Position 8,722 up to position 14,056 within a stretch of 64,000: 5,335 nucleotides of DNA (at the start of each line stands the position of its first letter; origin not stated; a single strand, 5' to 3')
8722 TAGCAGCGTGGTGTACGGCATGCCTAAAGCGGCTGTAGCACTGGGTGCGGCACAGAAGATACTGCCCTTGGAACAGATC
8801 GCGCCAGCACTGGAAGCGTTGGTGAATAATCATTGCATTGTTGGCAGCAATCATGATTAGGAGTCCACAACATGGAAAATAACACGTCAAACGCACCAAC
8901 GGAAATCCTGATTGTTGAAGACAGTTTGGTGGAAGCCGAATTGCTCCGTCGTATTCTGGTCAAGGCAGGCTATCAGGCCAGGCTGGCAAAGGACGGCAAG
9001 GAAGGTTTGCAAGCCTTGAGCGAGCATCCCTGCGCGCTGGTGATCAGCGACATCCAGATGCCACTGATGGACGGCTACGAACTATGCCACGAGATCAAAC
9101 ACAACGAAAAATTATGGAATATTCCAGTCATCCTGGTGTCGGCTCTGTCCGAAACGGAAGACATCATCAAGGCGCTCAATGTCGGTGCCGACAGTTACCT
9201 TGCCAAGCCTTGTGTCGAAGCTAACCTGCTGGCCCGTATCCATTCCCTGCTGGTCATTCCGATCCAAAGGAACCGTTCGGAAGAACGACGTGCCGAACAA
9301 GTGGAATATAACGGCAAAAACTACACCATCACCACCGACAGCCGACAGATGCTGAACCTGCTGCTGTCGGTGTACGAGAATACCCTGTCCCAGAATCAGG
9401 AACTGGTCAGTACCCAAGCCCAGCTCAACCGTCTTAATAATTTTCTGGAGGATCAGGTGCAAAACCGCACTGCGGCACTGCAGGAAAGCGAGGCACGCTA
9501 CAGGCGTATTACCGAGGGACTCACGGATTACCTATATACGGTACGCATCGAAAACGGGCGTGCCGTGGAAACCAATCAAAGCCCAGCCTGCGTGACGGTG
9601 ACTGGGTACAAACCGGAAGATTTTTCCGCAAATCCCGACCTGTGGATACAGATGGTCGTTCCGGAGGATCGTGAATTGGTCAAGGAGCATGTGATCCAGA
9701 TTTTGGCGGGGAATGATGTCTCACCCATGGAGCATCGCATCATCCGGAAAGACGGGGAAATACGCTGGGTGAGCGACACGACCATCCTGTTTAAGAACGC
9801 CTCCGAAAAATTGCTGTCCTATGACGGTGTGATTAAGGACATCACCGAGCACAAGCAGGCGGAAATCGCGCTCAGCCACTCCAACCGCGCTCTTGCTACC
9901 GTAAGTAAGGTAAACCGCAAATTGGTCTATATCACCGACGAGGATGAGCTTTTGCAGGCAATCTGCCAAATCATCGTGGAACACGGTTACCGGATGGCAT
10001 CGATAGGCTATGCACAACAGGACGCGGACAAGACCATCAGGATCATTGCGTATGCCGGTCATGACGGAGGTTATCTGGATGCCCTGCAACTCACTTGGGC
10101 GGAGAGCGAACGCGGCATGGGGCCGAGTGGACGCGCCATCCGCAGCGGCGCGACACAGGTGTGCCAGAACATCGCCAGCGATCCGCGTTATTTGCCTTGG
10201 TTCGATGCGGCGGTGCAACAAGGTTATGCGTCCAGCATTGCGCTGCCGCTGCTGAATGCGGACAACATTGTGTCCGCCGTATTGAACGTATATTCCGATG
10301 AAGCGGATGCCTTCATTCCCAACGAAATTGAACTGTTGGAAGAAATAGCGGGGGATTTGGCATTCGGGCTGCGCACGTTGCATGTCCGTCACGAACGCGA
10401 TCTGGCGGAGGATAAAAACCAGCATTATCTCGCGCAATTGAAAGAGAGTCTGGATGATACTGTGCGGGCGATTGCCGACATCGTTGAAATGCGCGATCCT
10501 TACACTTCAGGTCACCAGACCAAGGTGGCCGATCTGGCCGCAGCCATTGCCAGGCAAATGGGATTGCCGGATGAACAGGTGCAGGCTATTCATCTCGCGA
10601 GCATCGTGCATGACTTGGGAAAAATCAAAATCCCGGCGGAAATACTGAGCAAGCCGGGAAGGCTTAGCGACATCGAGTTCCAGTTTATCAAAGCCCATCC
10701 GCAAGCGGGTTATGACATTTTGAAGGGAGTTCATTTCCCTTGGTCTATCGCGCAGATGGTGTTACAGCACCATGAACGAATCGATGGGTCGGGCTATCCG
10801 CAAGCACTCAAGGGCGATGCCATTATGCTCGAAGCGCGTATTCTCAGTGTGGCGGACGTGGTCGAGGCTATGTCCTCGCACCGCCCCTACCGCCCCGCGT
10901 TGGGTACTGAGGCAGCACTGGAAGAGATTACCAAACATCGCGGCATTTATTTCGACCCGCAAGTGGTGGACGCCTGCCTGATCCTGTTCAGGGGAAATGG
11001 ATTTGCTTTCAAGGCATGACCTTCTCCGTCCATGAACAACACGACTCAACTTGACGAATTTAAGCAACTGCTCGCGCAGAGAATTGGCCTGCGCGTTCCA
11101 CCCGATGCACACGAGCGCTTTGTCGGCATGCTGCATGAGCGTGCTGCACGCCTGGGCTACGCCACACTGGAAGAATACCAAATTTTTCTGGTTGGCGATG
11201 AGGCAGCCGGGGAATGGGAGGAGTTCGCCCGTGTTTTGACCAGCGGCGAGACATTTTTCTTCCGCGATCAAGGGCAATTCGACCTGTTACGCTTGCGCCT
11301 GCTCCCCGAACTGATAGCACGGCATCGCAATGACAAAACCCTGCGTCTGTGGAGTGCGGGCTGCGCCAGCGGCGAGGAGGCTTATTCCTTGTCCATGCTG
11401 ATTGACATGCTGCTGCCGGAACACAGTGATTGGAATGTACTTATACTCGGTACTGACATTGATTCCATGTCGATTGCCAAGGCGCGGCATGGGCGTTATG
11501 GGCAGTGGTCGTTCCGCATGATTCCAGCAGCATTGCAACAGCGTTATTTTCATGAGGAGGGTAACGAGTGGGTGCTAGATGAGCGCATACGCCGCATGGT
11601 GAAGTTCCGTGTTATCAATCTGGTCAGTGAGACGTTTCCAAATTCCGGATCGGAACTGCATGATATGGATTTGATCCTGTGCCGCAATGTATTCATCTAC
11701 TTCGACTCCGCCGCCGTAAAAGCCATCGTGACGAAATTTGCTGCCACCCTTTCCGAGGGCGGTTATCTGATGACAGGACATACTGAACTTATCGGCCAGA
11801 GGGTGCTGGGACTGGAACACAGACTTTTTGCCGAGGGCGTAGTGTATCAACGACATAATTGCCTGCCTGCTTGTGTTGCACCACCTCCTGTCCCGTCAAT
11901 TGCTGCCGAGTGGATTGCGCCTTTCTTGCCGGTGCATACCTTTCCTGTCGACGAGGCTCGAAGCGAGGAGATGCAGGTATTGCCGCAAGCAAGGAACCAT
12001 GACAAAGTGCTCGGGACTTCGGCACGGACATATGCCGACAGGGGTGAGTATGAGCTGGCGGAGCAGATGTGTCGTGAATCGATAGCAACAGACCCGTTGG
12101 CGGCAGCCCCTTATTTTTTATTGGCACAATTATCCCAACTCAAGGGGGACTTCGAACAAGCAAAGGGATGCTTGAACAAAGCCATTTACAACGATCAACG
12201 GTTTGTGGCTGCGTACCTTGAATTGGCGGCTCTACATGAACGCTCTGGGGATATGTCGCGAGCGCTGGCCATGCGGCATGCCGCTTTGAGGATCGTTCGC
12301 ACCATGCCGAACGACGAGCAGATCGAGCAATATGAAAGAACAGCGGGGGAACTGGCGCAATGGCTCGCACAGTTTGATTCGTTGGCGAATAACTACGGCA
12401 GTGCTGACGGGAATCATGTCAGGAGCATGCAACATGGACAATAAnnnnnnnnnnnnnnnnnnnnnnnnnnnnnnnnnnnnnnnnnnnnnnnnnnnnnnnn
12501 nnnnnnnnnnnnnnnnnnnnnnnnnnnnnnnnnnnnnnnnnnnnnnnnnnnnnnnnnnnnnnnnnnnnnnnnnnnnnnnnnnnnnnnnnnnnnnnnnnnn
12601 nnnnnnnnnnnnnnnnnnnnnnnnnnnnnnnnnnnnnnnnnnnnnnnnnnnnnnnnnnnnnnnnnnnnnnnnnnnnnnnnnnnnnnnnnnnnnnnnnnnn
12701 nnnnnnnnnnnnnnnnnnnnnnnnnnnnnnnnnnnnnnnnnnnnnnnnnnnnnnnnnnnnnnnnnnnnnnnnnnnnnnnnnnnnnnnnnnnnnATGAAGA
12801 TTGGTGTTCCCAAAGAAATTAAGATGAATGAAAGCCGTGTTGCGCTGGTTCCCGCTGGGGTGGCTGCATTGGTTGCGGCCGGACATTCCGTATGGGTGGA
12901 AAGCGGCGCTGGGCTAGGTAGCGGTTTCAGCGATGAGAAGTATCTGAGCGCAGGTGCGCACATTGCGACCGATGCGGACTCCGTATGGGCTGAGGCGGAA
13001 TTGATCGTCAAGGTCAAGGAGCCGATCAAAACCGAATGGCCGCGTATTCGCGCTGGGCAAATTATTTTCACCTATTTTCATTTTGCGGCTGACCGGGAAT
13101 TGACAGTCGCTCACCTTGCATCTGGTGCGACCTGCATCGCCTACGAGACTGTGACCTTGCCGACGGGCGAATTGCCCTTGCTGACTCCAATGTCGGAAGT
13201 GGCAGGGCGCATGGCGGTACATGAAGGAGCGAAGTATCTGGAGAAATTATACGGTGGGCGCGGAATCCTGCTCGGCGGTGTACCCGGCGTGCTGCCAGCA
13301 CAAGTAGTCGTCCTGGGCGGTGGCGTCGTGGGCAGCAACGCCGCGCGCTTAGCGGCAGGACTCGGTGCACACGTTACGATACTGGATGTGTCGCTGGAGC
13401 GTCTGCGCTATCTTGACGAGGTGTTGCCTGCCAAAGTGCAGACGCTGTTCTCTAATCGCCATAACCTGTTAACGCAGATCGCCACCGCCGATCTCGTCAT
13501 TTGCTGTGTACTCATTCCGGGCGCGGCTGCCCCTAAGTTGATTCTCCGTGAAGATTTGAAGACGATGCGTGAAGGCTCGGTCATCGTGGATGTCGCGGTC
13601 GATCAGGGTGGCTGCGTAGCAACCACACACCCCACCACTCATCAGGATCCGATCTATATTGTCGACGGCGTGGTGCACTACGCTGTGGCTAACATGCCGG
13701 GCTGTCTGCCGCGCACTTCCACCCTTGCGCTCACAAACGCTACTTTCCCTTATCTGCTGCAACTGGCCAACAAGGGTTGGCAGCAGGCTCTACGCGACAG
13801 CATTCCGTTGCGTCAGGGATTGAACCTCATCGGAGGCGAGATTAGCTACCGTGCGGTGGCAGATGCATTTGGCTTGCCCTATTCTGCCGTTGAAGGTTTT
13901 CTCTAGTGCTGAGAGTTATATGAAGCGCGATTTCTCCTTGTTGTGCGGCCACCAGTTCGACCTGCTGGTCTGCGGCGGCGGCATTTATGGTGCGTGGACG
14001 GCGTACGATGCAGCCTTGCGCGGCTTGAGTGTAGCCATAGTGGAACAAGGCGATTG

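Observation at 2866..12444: Wsp-like chemosensory cluster whose dedicated output is an HD-GYP phosphodiesterase rather than a diguanylate cyclase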

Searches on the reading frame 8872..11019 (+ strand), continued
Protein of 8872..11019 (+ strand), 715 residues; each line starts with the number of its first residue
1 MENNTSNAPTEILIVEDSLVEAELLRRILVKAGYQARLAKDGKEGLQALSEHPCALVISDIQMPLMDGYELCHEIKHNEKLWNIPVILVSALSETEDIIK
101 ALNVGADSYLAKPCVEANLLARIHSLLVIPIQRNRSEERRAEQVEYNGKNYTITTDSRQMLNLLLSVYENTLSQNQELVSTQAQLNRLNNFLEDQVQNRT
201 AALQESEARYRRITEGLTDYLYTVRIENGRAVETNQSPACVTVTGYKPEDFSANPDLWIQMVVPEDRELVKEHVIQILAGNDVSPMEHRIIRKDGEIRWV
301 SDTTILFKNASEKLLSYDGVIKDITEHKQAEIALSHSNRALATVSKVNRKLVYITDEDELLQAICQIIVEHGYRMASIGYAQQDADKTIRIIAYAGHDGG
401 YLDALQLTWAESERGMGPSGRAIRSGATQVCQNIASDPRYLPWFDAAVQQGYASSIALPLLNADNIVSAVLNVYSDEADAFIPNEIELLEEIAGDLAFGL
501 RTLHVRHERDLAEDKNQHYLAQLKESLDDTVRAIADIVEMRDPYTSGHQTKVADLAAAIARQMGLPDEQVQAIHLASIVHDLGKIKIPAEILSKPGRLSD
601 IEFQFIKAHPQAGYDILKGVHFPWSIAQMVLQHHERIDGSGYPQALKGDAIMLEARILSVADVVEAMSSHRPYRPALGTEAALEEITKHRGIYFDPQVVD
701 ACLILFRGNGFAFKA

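Call 70: search_protein_families(library=pfam, proteins=[L085:6136-8187:+, L085:8643-10751:+, L085:5583-5993:+, L085:337-2091:+, L104:12285-12500:+], max_evalue=0.001)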
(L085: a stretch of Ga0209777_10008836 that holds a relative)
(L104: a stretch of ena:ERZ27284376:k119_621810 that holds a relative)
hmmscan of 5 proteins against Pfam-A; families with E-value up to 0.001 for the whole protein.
L085:6136-8187:+ (683 aa): 8 families
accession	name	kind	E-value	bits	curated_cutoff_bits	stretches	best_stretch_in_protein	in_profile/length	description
PF00072.30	Response_reg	-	3.4e-27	95.2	30.2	1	13-124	1-110/111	Response regulator receiver domain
PF02518.31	HATPase_c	-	7.9e-26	91.1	26.4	1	549-674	2-110/111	Histidine kinase-, DNA gyrase B-, and HSP90-like ATPase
PF00512.31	HisKA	-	2.4e-13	50.3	26.9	1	441-504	2-64/66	His Kinase A (phospho-acceptor) domain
PF01590.32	GAF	-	1e-08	36.2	22.4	1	235-402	5-133/133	GAF domain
PF13185.12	GAF_2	-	1.3e-07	32.3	28.6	1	342-402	75-135/136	GAF domain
PF23198.2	PDE8A_N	-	4.3e-05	23.9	29.6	1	11-127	10-131/147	PDE8A-like, N-terminal domain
PF13492.12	GAF_3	-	0.00013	22.8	27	1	355-404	80-129/129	GAF domain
PF10090.15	HPTransfase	-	0.00078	19.6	22.9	0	555-582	34-61/123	Histidine phosphotransferase C-terminal domain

L085:8643-10751:+ (702 aa): 8 families
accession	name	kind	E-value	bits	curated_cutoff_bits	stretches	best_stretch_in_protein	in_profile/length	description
PF08448.16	PAS_4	-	1.1e-53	180.6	23.1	3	396-504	3-109/110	PAS fold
PF00989.32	PAS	-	1.3e-48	164.2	22.6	4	389-500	2-113/113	PAS fold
PF13426.13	PAS_9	-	3.6e-41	140.1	27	4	277-375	2-103/103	PAS domain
PF13487.12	HD_5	-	1.2e-36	126.4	27.2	1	524-684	7-170/170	HD domain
PF13188.13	PAS_8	-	4.7e-23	80.7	21.8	2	266-319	1-54/65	PAS domain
PF01966.28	HD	-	1.2e-18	68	22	1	532-653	2-116/116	HD domain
PF08447.18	PAS_3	-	1.4e-14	54.5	25.6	1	289-364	2-81/89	PAS fold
PF02743.24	dCache_1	-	0.00045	20.3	45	0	443-497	95-149/240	Cache domain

L085:5583-5993:+ (136 aa): 1 family
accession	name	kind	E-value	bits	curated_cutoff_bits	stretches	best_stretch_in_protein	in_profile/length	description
PF00072.30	Response_reg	-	5.2e-22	78.6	30.2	1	4-108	1-101/111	Response regulator receiver domain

L085:337-2091:+ (584 aa): 4 families
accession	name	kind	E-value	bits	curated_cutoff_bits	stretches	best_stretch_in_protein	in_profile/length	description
PF05227.19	CHASE3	-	3.5e-46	157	28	1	50-185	2-137/138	CHASE3 domain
PF00015.26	MCPsignal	-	3.5e-43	147.9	34.6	1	366-548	2-170/172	Methyl-accepting chemotaxis protein (MCP) signalling domain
PF00672.30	HAMP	-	1.5e-10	41.7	25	1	239-289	10-53/53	HAMP domain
PF14828.11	Amnionless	-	0.00011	21.5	30.4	1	142-217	284-364/442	Amnionless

L104:12285-12500:+ (72 aa): 1 family
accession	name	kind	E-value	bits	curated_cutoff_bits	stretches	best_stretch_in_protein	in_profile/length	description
PF01814.28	Hemerythrin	-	3.9e-08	34.3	25.3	1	4-66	2-62/127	Hemerythrin HHE cation binding domain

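Call 76: find_encoding_contigs(protein=P0003, flank=10000, max_places=2)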
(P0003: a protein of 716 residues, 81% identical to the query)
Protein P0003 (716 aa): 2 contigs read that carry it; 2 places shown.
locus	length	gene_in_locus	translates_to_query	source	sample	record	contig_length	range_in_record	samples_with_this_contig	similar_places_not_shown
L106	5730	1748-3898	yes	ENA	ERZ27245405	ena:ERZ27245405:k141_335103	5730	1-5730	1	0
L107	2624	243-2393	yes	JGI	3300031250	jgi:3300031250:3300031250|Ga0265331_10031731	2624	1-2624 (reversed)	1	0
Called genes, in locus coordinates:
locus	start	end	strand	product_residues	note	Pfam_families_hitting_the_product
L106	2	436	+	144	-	?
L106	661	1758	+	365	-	PF00072:Response_reg, PF01339:CheB_methylest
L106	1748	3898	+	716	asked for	PF00072:Response_reg, PF08447:PAS_3, PF08448:PAS_4 (faint), PF01590:GAF, PF13185:GAF_2, PF13487:HD_5, PF01966:HD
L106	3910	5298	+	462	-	PF01739:CheR, PF00515:TPR_1 (faint), PF07719:TPR_2 (faint), PF13432:TPR_16 (faint), PF14559:TPR_19 (weak), PF13181:TPR_8 (weak)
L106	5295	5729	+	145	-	?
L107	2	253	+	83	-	?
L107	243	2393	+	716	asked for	PF00072:Response_reg, PF08447:PAS_3, PF08448:PAS_4 (faint), PF01590:GAF, PF13185:GAF_2, PF13487:HD_5, PF01966:HD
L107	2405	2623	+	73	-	?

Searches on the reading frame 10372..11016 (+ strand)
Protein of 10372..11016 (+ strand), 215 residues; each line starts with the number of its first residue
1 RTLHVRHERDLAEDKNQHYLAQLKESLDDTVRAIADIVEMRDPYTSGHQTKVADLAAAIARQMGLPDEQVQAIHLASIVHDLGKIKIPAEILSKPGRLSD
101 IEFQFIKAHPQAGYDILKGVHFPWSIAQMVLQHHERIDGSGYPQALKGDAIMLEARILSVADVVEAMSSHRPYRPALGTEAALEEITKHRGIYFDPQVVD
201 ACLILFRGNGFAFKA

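Call 41: search_solved_structures(query=window:10372-11016:+, max_evalue=0.00001, show_alignments=3)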
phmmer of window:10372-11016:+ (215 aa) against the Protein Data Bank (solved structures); distinct sequences matched with E-value up to 0.00001: 6.
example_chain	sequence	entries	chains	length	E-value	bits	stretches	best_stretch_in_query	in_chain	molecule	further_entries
5z7c_A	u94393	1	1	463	2.3e-42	148.5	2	27-199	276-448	3'3'-cGAMP-specific phosphodiesterase 3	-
4mcw_A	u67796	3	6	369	4.6e-37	131.2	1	20-202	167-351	Metal dependent phosphohydrolase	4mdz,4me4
9rbz_A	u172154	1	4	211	5.2e-34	121.2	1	26-205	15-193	HD domain/sensory box protein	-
9rc0_A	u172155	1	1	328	1.3e-33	119.9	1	25-205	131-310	HD domain/sensory box protein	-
4r8z_A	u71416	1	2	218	1.8e-23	86.8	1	22-204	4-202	Cyclic di-GMP phosphodiesterase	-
3tm8_A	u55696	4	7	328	4.4e-08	36.6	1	35-167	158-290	Uncharacterized protein | Uncharacterized protein Bd1817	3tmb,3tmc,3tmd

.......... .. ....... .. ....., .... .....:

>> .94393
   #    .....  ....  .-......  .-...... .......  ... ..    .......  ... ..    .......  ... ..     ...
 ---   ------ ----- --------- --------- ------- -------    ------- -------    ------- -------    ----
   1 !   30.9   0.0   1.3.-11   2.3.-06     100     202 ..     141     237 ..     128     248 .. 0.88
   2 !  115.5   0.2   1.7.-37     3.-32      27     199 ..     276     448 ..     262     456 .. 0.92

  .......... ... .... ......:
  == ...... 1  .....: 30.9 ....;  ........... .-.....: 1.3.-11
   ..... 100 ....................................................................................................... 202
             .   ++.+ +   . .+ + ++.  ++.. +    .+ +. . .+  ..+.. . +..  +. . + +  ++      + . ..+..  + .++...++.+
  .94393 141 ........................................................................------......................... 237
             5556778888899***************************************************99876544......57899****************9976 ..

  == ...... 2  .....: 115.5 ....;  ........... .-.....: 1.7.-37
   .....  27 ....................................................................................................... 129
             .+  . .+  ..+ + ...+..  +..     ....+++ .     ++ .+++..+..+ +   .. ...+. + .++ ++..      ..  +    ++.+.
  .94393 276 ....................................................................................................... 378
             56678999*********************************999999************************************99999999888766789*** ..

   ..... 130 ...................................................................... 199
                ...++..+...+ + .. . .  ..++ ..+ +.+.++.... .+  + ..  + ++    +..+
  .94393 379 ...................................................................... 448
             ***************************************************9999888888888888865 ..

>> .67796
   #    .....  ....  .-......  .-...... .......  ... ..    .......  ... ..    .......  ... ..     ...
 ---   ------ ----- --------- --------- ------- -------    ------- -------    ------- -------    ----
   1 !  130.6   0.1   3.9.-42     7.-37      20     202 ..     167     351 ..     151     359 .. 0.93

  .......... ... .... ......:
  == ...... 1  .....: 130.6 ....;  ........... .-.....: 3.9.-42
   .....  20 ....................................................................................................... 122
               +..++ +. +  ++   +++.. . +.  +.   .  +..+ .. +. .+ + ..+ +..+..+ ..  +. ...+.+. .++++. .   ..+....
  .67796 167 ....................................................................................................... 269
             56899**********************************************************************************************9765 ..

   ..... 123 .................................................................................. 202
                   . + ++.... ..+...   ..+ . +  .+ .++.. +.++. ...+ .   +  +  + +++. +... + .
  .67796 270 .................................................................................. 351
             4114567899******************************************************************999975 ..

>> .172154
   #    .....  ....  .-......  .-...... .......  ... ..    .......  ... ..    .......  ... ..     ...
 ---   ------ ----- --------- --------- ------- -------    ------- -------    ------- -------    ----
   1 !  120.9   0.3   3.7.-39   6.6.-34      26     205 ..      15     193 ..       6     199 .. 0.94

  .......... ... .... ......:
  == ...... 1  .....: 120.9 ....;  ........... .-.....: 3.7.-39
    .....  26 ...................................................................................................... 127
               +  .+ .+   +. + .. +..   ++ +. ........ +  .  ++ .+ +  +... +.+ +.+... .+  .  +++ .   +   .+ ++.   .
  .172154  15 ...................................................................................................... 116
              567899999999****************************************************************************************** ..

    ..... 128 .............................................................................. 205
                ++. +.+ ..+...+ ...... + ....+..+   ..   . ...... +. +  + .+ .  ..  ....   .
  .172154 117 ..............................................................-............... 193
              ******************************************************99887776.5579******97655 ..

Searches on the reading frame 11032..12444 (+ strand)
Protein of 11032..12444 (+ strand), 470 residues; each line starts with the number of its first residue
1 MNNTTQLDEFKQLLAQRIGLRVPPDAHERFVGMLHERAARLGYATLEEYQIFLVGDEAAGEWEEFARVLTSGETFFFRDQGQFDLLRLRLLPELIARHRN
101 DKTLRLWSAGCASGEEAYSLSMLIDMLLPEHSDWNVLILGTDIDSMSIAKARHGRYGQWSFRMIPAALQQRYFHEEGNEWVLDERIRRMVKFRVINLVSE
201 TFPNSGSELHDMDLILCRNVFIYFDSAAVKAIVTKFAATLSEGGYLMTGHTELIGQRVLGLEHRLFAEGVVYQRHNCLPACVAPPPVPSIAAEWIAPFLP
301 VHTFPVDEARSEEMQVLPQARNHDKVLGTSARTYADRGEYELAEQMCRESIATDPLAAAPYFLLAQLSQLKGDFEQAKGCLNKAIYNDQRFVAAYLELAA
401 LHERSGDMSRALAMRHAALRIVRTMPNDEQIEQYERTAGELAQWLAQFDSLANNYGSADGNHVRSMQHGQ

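Call 3: search_protein_families(library=pfam, proteins=[window:11032-12444:+], max_evalue=0.01)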
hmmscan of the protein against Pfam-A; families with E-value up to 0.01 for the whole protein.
window:11032-12444:+ (470 aa): 14 families
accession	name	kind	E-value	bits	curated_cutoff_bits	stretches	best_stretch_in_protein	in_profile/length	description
PF01739.24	CheR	-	8.9e-51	172.5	27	1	73-255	2-180/195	CheR methyltransferase, SAM binding domain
PF13431.12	TPR_17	-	2e-07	31.2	24.4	0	347-378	2-33/34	Tetratricopeptide repeat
PF13181.12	TPR_8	-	3.5e-06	27.2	25.7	0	361-388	4-31/34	Tetratricopeptide repeat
PF00515.34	TPR_1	-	6e-06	26.3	27.8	0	361-389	4-32/34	Tetratricopeptide repeat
PF13424.12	TPR_12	-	1.8e-05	25.3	30.1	0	330-385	9-72/77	Tetratricopeptide repeat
PF13176.12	TPR_7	-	3e-05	24.2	27.9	0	394-427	1-34/36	Tetratricopeptide repeat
PF07719.23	TPR_2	-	8e-05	22.9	27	0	359-385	2-28/34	Tetratricopeptide repeat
PF13428.12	TPR_14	-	0.0002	22.1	23.5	0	331-367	8-44/44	Tetratricopeptide repeat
PF13432.12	TPR_16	-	0.0012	19.7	32.7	0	372-413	11-52/65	Tetratricopeptide repeat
PF14559.12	TPR_19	-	0.0015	19.2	25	1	336-400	3-66/68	Tetratricopeptide repeat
PF25060.1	ARM_TT21_2nd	-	0.0036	17.3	27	1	357-402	221-266/270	Tetratricopeptide repeat protein 21 second ARM domain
PF08242.18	Methyltransf_12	-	0.0039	18.3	30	0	188-246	64-98/98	Methyltransferase domain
PF13414.12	TPR_11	-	0.0061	16.7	26.8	0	371-406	7-42/42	TPR repeat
PF12569.14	NatA_aux_su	-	0.0096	15.3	33.3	0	360-416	194-250/515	N-terminal acetyltransferase A, auxiliary subunit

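Call 57: search_protein_families(library=ncbifam, proteins=[window:11032-12444:+], max_evalue=0.00001)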
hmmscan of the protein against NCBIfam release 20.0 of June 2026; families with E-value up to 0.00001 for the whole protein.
window:11032-12444:+ (470 aa): 1 family
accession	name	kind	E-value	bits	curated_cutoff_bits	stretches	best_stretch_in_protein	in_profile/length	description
NF007902.0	PRK10611.1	equivalog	1.4e-32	113.1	435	1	6-256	26-268/287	protein-glutamate O-methyltransferase CheR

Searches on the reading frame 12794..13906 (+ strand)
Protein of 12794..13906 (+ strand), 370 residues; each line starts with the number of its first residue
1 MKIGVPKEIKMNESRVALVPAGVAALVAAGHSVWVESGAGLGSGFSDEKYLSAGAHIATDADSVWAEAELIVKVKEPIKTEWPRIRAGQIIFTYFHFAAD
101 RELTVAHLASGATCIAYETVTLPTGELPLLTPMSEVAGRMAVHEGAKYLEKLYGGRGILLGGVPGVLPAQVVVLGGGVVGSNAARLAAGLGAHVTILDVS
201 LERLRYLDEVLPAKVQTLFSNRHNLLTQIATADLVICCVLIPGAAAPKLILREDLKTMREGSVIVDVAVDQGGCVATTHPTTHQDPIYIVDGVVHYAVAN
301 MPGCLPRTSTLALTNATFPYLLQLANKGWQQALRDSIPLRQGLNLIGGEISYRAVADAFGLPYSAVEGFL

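Call 3: search_protein_families(library=pfam, proteins=[window:12794-13906:+], max_evalue=0.01)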
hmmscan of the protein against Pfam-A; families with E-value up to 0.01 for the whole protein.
window:12794-13906:+ (370 aa): 7 families
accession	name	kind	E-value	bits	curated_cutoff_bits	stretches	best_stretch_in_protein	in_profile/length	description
PF01262.27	AlaDh_PNT_C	-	1.1e-85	286.9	23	1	141-352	1-213/214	Alanine dehydrogenase/PNT, C-terminal domain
PF05222.21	AlaDh_PNT_N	-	7.9e-48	162.6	30.4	1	4-137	1-136/136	Alanine dehydrogenase/PNT, N-terminal domain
PF07992.20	Pyr_redox_2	-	5.4e-08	33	26.1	1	99-221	81-195/291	Pyridine nucleotide-disulphide oxidoreductase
PF02826.25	2-Hacid_dh_C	-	5.8e-06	26.2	25.1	1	170-268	38-127/178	D-isomer specific 2-hydroxyacid dehydrogenase, NAD binding domain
PF00070.33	Pyr_redox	-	2.4e-05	25.2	22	1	171-222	2-53/82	Pyridine nucleotide-disulphide oxidoreductase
PF01488.26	Shikimate_DH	-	0.00079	19.9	24.3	1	169-269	13-113/138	Shikimate / quinate 5-dehydrogenase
PF02737.24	3HCDH_N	-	0.00085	19.7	22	1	170-220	1-51/180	3-hydroxyacyl-CoA dehydrogenase, NAD binding domain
